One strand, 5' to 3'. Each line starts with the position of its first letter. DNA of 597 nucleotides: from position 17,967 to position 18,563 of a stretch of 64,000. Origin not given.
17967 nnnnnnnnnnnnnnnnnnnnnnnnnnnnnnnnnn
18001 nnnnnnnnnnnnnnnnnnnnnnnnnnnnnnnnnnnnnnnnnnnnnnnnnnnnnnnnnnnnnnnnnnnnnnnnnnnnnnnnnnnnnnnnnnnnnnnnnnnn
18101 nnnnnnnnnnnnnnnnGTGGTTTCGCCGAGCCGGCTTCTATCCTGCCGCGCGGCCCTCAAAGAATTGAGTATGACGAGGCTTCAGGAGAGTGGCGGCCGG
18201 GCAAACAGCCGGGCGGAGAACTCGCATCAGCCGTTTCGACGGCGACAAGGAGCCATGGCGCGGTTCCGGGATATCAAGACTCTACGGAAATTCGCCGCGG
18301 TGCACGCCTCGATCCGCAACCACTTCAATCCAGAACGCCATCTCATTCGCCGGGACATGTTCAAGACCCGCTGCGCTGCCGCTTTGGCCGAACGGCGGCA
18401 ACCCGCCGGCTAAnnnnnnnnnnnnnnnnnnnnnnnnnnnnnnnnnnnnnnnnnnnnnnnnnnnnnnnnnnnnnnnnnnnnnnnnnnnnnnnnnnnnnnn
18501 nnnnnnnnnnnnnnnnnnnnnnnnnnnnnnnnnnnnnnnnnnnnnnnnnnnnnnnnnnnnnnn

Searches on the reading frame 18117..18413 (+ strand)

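Call 54: search_protein_families(library=pfam, proteins=[window:18117-18413:+], max_evalue=0.05)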
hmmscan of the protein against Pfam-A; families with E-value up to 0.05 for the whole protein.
window:18117-18413:+ (98 aa): 2 families
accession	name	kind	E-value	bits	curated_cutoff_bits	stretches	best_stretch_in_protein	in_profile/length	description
PF13610.12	DDE_Tnp_IS240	-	3.7e-06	27.6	27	1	12-70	72-136/139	DDE domain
PF17058.10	MBR1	-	0.028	14.8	25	1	22-71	68-114/230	Mitochondrial biogenesis regulation protein 1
